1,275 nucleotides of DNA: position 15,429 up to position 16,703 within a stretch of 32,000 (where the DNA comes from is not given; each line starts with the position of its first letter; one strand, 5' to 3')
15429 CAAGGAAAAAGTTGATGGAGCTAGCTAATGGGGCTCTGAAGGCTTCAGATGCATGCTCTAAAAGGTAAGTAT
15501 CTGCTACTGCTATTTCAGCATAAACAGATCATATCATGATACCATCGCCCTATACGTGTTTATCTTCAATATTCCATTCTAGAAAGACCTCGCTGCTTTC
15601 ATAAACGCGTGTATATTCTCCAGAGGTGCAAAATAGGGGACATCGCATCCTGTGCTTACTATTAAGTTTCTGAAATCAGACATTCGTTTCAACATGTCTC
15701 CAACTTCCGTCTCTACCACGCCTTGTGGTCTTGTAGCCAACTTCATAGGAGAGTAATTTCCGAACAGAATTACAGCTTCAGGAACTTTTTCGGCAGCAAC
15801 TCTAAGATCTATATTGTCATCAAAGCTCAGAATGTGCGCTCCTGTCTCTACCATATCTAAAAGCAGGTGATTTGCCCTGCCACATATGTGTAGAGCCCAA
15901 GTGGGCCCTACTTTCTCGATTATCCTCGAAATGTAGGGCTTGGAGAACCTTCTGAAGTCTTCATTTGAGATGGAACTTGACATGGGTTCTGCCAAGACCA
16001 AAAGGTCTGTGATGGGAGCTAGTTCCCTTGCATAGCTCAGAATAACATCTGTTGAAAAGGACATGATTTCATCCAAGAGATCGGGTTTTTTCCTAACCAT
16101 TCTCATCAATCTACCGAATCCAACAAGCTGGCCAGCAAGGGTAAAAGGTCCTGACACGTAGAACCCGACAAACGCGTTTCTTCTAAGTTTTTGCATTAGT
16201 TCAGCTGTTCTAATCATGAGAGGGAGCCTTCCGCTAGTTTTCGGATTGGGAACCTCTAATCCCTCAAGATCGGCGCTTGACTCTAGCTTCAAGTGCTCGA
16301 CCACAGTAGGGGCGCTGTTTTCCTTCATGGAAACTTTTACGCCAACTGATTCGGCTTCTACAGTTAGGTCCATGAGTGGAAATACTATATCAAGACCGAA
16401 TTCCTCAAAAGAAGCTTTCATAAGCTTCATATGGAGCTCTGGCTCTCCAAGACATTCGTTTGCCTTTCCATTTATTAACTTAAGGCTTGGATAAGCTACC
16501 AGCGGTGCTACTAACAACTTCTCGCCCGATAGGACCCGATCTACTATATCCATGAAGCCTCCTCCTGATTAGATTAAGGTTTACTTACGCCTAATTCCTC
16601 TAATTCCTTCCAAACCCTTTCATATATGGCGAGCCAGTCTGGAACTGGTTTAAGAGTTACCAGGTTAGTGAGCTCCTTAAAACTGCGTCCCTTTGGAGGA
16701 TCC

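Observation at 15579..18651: Three-gene corrinoid methyltransferase operon built around a pyrrolysine-free MtmB-family protein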

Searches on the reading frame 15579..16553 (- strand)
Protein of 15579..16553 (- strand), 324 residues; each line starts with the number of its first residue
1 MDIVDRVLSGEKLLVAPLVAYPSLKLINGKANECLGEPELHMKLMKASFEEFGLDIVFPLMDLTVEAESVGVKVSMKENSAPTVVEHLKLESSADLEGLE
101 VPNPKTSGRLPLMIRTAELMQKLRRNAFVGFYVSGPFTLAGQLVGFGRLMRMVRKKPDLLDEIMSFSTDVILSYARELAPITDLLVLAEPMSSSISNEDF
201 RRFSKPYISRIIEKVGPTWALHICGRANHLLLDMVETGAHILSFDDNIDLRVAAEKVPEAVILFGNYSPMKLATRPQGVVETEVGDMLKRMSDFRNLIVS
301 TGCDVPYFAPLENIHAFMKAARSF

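Call 3: search_protein_families(library=pfam, proteins=[window:15579-16553:-], max_evalue=0.01)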
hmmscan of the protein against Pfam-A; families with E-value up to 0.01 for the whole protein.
window:15579-16553:- (324 aa): 1 family
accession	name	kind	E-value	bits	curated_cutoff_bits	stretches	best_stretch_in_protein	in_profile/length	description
PF01208.23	URO-D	-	1e-56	192.9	23.9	1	28-323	39-345/346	Uroporphyrinogen decarboxylase (URO-D)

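Call 4: search_protein_families(library=ncbifam, proteins=[window:15579-16553:-], max_evalue=0.01)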
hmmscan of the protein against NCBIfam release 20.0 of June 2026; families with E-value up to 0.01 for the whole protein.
window:15579-16553:- (324 aa): 5 families
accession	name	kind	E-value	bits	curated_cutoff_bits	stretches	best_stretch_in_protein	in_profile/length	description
TIGR01463.1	mtaA_cmuA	subfamily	1.3e-43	149.6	235.4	1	30-323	41-337/340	MtaA/CmuA family methyltransferase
NF004889.0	PRK06252.1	subfamily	2.5e-39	135.2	244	1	38-322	50-334/340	methylcobalamin:coenzyme M methyltransferase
NF040654.1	MtaA_Meth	equivalog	1.2e-34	119.8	400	1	36-321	45-332/337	methylcobamide:CoM methyltransferase MtaA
TIGR01464.1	hemE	equivalog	2.1e-24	86.2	302.95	1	28-322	36-337/338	uroporphyrinogen decarboxylase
NF041608.1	methylcob_mtaseMtbA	equivalog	1.5e-23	83.4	600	1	36-323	48-336/339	methylcobamide:CoM methyltransferase MtbA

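Call 43: find_homologous_proteins(query=window:15579-16553:-, max_evalue=0.00001)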
Query window:15579-16553:- (324 aa): 588 proteins with E <= 0.00001 among 3179 candidates; the best 120 are listed.
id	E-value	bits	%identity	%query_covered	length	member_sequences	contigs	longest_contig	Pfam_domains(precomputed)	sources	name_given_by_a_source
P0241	4.5e-203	691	98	100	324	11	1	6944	PF01208.24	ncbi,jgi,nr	ncbi:MAG: hypothetical protein DRN92_02650 [Thermoproteota archaeon]|nr:MAG: hypothetical protein DR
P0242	7.9e-166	569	81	100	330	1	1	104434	PF01208.24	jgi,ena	-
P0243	4.4e-93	330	48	100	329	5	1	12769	PF01208.24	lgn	-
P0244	1.6e-85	305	43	100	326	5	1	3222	PF01208.24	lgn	-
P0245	1.3e-84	302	47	100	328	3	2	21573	PF01208.24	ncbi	-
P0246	1.6e-65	239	39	99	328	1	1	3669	PF01208.24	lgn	-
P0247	3.1e-65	238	40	100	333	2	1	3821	PF01208.24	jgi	-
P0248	4.0e-64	235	40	98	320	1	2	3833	PF01208.24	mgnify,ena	mgnify:CR=1 FL=1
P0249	7.4e-64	234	39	100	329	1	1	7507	PF01208.24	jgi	jgi:uroporphyrinogen decarboxylase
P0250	1.1e-63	233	42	95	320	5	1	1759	PF01208.24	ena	-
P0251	1.9e-62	229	39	100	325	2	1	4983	PF01208.24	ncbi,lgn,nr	ncbi:MAG: uroporphyrinogen decarboxylase family protein [Proteobacteria bacterium]|nr:uroporphyrinog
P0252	3.2e-60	222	38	98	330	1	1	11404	PF01208.24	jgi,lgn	-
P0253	1.7e-59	220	39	98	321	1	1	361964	PF01208.24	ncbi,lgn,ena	-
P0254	2.1e-59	219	38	98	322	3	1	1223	PF01208.24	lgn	-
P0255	2.8e-59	219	38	100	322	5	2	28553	PF01208.24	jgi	jgi:uroporphyrinogen decarboxylase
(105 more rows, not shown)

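Call 44: find_encoding_contigs(protein=P0242, flank=9000, max_places=2)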
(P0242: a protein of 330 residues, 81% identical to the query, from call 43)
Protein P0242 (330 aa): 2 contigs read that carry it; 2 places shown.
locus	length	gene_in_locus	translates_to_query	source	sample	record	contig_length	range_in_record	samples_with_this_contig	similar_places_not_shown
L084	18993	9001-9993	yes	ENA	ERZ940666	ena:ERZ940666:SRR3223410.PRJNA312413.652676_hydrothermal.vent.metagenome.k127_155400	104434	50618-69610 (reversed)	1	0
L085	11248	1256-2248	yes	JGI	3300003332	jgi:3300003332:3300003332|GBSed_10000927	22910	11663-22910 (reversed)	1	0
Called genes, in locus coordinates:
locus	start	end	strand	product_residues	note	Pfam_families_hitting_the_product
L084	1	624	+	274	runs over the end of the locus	PF00005:ABC_tran, PF13304:AAA_21 (faint)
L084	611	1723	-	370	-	PF07690:MFS_1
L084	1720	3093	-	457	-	PF01979:Amidohydro_1, PF07969:Amidohydro_3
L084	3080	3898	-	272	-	PF03437:BtpA, PF01884:PcrB (faint)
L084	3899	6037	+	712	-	-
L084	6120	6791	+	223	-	PF04893:Yip1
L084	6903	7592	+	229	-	PF02607:B12-binding_2, PF02310:B12-binding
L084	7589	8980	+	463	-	PF05369:MtmB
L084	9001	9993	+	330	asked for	PF01208:URO-D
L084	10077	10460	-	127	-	PF01850:PIN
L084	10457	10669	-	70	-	PF02697:VAPB_antitox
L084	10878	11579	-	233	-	PF00121:TIM, PF05690:ThiG (weak)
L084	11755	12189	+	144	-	PF13237:Fer4_10 (weak), PF13247:Fer4_11, PF12838:Fer4_7 (weak), PF13187:Fer4_9 (weak), PF25160:LdpA_Fe-S-bd (weak), PF00037:Fer4, PF12797:Fer4_2 (weak), PF12838:Fer4_7, +7 more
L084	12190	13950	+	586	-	PF02730:AFOR_N, PF01314:AFOR_C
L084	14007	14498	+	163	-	-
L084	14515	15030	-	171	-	-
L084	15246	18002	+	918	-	PF00690:Cation_ATPase_N, PF00122:E1-E2_ATPase, PF00702:Hydrolase, PF13246:Cation_ATPase, PF12710:HAD (faint), PF08282:Hydrolase_3 (faint), PF00689:Cation_ATPase_C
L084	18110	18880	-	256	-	-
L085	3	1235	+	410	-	?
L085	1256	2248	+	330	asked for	PF01208:URO-D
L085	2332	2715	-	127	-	PF01850:PIN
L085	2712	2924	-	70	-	PF02697:VAPB_antitox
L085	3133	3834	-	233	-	PF00121:TIM, PF05690:ThiG (weak)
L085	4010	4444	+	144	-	PF13237:Fer4_10 (weak), PF13247:Fer4_11, PF12838:Fer4_7 (weak), PF13187:Fer4_9 (weak), PF25160:LdpA_Fe-S-bd (weak), PF00037:Fer4, PF12797:Fer4_2 (weak), PF12838:Fer4_7, +7 more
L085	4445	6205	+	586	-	PF02730:AFOR_N, PF01314:AFOR_C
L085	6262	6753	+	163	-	-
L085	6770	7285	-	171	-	-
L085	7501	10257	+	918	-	PF00690:Cation_ATPase_N, PF00122:E1-E2_ATPase, PF00702:Hydrolase, PF13246:Cation_ATPase, PF12710:HAD (faint), PF08282:Hydrolase_3 (faint), PF00689:Cation_ATPase_C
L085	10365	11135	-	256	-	-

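Call 45: find_encoding_contigs(protein=P0243, flank=7000, max_places=2)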
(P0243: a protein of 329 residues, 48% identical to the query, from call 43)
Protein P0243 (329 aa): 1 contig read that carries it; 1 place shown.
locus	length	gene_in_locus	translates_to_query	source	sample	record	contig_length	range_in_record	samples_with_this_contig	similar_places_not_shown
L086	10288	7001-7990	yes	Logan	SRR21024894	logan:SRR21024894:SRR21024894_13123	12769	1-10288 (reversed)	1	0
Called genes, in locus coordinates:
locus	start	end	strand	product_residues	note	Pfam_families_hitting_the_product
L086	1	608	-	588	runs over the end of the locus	PF02730:AFOR_N, PF01314:AFOR_C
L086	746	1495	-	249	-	PF13489:Methyltransf_23, PF01209:Ubie_methyltran, PF08241:Methyltransf_11, PF08242:Methyltransf_12, PF13649:Methyltransf_25, PF13847:Methyltransf_31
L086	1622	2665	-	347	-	PF02729:OTCace_N, PF00185:OTCace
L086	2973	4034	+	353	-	PF05343:Peptidase_M42, PF01546:Peptidase_M20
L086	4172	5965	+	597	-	PF01979:Amidohydro_1, PF07969:Amidohydro_3 (weak), PF13382:Adenine_deam_C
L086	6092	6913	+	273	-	PF00892:EamA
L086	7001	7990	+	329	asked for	PF01208:URO-D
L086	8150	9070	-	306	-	PF02653:BPD_transp_2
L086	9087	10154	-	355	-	PF02653:BPD_transp_2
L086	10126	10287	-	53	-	?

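Call 46: find_encoding_contigs(protein=P0245, flank=7000, max_places=2)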
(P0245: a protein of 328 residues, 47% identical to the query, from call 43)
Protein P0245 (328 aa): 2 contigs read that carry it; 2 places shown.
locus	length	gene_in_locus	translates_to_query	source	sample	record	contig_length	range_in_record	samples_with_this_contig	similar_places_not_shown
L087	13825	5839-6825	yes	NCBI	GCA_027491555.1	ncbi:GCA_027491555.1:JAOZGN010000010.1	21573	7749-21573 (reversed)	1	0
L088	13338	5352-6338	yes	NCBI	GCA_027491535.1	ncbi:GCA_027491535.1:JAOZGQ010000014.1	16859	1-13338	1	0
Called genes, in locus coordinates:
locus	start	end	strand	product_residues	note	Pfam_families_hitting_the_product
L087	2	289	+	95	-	?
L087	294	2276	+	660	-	PF00890:FAD_binding_2 (weak), PF01266:DAO (weak), PF07992:Pyr_redox_2 (weak), PF12831:FAD_oxidored, PF13450:NAD_binding_8, PF00037:Fer4 (weak), PF00037:Fer4, PF14697:Fer4_21, +10 more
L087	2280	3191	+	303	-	PF02662:FlpD, PF12838:Fer4_7 (weak), PF00037:Fer4, PF12797:Fer4_2, PF12837:Fer4_6, PF13237:Fer4_10, PF12838:Fer4_7, PF13187:Fer4_9, +2 more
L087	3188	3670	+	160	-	PF13183:Fer4_8, PF13237:Fer4_10 (weak), PF12838:Fer4_7 (weak), PF13534:Fer4_17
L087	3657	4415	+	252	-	PF02754:CCG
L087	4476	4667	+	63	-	PF10133:CooT (faint)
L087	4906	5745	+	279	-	PF00892:EamA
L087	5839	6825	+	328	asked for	PF01208:URO-D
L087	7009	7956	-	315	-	PF02653:BPD_transp_2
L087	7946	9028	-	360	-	PF02653:BPD_transp_2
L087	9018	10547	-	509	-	PF00005:ABC_tran, PF13304:AAA_21 (faint), PF00005:ABC_tran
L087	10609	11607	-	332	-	PF02608:Bmp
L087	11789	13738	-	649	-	PF00111:Fer2, PF17650:RACo_linker, PF17651:Raco_middle, PF14574:RACo_C_ter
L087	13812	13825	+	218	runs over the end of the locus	PF02607:B12-binding_2, PF02310:B12-binding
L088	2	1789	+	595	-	?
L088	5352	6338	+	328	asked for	PF01208:URO-D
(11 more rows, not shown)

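Call 51: search_solved_structures(query=window:15579-16553:-, max_evalue=0.00001, show_alignments=1)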
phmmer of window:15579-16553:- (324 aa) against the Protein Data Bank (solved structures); distinct sequences matched with E-value up to 0.00001: 20.
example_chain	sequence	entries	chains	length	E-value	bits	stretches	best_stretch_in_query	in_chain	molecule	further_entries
4ay7_A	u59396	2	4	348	7.2e-29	104.2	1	33-321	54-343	METHYLCOBALAMIN: COENZYME M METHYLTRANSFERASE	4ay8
2inf_A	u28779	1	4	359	1.6e-11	47.2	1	33-302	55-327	Uroporphyrinogen decarboxylase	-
1j93_A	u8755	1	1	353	5.2e-10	42.3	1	52-322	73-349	UROPORPHYRINOGEN DECARBOXYLASE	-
1r3q_A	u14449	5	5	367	6.3e-09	38.7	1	37-294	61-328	Uroporphyrinogen Decarboxylase | PROTEIN (UROPORPHYRINOGEN DECARBOXYLASE)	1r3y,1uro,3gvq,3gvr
3gvv_A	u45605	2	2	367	6.3e-09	38.7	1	37-294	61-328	Uroporphyrinogen decarboxylase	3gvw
2q6z_A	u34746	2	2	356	7.5e-09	38.5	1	37-294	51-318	Uroporphyrinogen decarboxylase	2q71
1jpk_A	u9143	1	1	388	7.8e-09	38.4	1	37-294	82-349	UROPORPHYRINOGEN DECARBOXYLASE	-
3gw3_A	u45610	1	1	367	8.7e-09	38.3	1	37-294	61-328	Uroporphyrinogen decarboxylase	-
1r3w_A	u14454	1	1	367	1.1e-08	38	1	37-294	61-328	Uroporphyrinogen Decarboxylase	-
4exq_A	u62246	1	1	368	1.1e-08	37.9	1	38-315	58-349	Uroporphyrinogen decarboxylase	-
1jph_A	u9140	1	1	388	1.5e-08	37.5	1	37-294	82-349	UROPORPHYRINOGEN DECARBOXYLASE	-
6w2o_A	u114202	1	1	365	1.5e-08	37.5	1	36-280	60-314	Uroporphyrinogen decarboxylase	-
1r3v_A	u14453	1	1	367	2.2e-08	36.9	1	37-294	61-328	Uroporphyrinogen Decarboxylase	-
1r3r_A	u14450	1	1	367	3.1e-08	36.5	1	37-294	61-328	Uroporphyrinogen Decarboxylase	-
3gw0_A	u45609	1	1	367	3.9e-08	36.1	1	37-292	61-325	Uroporphyrinogen decarboxylase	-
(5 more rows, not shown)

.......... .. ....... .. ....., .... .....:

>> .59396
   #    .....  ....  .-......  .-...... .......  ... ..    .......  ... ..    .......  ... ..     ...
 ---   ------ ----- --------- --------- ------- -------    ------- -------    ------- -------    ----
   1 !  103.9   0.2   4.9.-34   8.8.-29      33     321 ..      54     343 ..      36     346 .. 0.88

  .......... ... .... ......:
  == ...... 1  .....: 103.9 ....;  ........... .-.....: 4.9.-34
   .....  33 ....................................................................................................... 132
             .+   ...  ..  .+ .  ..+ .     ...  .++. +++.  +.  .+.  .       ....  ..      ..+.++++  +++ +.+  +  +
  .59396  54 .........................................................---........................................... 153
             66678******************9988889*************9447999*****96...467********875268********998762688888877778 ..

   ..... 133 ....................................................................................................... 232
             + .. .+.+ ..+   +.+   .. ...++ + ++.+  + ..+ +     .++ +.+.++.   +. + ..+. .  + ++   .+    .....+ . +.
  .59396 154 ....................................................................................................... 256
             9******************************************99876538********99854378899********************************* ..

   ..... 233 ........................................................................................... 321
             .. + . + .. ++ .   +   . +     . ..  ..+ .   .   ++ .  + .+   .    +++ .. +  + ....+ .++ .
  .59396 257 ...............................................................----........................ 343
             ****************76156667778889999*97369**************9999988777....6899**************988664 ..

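Call 77: search_protein_families(library=pfam, proteins=[L087:4906-5745:+], max_evalue=0.001)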
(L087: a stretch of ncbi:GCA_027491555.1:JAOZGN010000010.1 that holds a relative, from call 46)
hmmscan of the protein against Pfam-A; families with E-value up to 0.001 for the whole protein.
L087:4906-5745:+ (279 aa): 2 families
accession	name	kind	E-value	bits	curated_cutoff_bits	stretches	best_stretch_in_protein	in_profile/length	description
PF00892.27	EamA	-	1.9e-37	129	28.2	2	5-137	3-134/135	EamA-like transporter family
PF10639.15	TMEM234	-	0.00068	20.1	30.1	0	222-276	56-111/113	Putative transmembrane family 234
